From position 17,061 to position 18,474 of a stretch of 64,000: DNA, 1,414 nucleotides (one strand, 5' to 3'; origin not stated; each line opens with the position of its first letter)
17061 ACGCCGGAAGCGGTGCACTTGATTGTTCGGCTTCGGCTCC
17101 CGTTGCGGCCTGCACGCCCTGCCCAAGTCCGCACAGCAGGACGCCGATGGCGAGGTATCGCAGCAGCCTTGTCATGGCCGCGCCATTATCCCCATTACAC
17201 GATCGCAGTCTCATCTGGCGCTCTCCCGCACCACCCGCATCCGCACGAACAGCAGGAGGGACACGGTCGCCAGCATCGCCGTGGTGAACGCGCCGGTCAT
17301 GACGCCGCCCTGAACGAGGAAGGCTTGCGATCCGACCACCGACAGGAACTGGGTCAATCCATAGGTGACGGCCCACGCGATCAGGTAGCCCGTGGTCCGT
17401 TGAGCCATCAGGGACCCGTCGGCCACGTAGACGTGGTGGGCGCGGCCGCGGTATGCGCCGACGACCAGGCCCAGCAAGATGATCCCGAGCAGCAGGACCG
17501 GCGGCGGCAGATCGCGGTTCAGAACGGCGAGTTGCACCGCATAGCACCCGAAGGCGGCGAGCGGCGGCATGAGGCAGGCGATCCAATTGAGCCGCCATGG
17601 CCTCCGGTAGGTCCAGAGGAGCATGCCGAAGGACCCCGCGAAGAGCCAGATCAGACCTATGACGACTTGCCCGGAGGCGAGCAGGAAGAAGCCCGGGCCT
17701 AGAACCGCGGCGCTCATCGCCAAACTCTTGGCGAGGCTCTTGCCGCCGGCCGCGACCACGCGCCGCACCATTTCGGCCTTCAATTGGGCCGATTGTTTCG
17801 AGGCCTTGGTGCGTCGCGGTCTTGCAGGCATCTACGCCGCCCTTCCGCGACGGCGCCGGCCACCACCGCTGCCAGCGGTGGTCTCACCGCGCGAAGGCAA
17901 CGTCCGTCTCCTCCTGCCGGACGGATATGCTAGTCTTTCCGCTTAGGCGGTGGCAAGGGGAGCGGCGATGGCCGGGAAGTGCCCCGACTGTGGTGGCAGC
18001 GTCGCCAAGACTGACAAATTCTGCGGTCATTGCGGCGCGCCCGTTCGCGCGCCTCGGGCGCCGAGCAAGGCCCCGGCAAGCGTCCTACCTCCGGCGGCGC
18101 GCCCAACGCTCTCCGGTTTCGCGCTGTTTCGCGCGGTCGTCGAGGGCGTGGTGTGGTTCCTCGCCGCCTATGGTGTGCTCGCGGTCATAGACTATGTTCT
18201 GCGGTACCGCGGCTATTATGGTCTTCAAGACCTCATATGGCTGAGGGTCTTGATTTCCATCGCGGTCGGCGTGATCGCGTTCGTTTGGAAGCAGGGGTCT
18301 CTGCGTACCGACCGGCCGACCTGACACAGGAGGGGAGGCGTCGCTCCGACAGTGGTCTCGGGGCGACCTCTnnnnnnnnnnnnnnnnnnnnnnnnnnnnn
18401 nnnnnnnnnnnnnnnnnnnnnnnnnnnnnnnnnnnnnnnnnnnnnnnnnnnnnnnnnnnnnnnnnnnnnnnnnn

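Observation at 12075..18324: Uncharacterised module of a membrane protein, a roughly 1080-aa signal-peptide protein with HubP/FimV/TolA-like architecture, a zinc-ribbon protein with a histone-like AKP tail, a divergent zinc-ribbon membrane protein and a convergent DUF4279-like gene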

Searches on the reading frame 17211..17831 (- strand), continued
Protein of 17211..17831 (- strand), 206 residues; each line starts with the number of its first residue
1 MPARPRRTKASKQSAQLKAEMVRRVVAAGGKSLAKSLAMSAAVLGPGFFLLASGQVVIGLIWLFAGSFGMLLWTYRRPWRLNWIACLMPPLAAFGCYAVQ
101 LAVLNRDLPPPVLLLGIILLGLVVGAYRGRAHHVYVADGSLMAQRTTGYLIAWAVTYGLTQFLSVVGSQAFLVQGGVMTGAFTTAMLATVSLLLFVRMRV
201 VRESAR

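Call 100: search_solved_structures(query=A7, max_evalue=10, show_alignments=2)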
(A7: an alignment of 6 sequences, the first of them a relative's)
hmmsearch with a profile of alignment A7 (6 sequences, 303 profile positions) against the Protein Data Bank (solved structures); distinct sequences matched with E-value up to 10: 1.
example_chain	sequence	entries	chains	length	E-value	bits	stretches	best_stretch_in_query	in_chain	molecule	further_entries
1ml5_p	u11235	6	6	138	0.43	13.2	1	115-215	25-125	50S RIBOSOMAL PROTEIN L16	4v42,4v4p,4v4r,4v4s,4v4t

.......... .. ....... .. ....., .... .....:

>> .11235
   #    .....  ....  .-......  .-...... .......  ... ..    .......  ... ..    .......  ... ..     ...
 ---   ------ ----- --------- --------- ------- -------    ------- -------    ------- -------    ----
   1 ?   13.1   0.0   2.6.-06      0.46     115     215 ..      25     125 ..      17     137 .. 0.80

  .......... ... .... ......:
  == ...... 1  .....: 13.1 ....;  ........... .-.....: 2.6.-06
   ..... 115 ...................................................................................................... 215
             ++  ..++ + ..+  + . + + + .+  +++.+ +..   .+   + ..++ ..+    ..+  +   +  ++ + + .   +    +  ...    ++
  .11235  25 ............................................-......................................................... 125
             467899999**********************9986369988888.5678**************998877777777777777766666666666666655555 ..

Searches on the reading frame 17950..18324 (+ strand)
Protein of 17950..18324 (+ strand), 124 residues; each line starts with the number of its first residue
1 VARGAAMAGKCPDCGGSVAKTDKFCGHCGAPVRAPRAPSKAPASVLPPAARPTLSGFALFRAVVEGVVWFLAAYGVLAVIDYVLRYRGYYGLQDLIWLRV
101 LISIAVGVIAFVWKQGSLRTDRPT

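Call 3: search_protein_families(library=pfam, proteins=[window:17950-18324:+], max_evalue=1)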
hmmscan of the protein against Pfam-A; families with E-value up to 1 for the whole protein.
window:17950-18324:+ (124 aa): 13 families
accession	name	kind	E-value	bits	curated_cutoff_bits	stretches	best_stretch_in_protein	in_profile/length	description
PF13240.11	Zn_Ribbon_1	-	6.9e-05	23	25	1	10-32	1-23/23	zinc-ribbon domain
PF12773.13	DZR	-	8.7e-05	23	27.3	1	11-32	1-22/45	Double zinc ribbon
PF13248.11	Zn_ribbon_3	-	0.00038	20.3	27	1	10-31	4-25/26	zinc-ribbon domain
PF24460.1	DUF7575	-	0.013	15.3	28.5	1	10-32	5-27/28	Domain of unknown function (DUF7575)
PF18912.6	DZR_2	-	0.019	15.2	27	1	8-33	21-47/56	Double zinc ribbon domain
PF14803.11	Zn_ribbon_Nudix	-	0.042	14.2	25.6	1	23-33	1-11/34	Nudix N-terminal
PF09297.16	Zn_ribbon_NUD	-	0.049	13.8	24.8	1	23-32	4-13/32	NADH pyrophosphatase zinc ribbon domain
PF17032.10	Zn_ribbon_15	-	0.054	14.7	28.9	1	9-29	53-73/73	zinc-ribbon family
PF25207.1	DUF7837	-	0.058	13.8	27.8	1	7-21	4-18/47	Domain of unknown function (DUF7837)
PF06677.18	Auto_anti-p27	-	0.24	12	24.1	1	1-29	7-40/40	Sjogren's syndrome/scleroderma autoantigen 1 (Autoantigen p27)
PF23455.1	DUF7129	-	0.24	11.6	30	1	7-18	26-37/45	Domain of unknown function (DUF7129)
PF18073.7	Zn_ribbon_LapB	-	0.5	10.5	25.7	0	5-15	11-21/28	Rubredoxin metal binding domain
PF16919.11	PknG_rubred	-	0.97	9.9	28.5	0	17-34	31-48/74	Protein kinase G rubredoxin domain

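Call 4: search_protein_families(library=ncbifam, proteins=[window:17950-18324:+], max_evalue=1)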
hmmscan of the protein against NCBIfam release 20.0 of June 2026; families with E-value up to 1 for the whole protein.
window:17950-18324:+ (124 aa): 4 families
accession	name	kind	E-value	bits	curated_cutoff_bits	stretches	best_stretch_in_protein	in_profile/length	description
NF053815.1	teico_TcaA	equivalog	0.065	12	550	1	10-39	3-32/463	membrane-associated protein TcaA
NF052621.1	MngEfTpMntE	equivalog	0.081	12.3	500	1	60-122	74-133/293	manganese efflux transporter MntE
NF033497.1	rubre_like_arch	subfamily_domain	0.26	11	32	1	8-18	16-26/34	rubrerythrin-like domain-containing protein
NF009030.0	PRK12366.1-1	equivalog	0.33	9.2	1147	1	8-36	678-708/796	replication factor A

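Call 5: search_protein_families(library=padloc, proteins=[window:17950-18324:+], max_evalue=1)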
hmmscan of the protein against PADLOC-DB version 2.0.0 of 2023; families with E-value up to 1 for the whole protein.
window:17950-18324:+ (124 aa): 1 family
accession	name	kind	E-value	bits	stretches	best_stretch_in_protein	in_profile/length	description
PDLC03582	REase_II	-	0.079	9.9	1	6-40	128-162/521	Type II restriction enzyme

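Call 6: search_protein_families(library=phrogs, proteins=[window:17950-18324:+], max_evalue=1)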
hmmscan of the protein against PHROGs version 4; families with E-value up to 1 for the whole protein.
window:17950-18324:+ (124 aa): 10 families
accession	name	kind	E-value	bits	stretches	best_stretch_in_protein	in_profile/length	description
phrog_2546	-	unknown function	7.3e-05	24.1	1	10-37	2-29/180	-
phrog_4852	-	unknown function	0.017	15.8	1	8-34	13-41/194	-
phrog_6586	-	unknown function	0.028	15.3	1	10-35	5-30/129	-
phrog_21896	-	unknown function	0.091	14.3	1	5-28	48-71/89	-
phrog_10714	-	unknown function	0.12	13.6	1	8-32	73-99/109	-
phrog_10292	-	unknown function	0.17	12.8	1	10-39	5-36/136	-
phrog_9700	-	unknown function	0.18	11.6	1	9-32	7-30/483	-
phrog_8436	-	unknown function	0.22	12.6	1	9-34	64-89/110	-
phrog_36677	-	unknown function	0.48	10.5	1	10-84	277-348/352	-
phrog_13569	-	unknown function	0.75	10.6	0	18-30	26-38/45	-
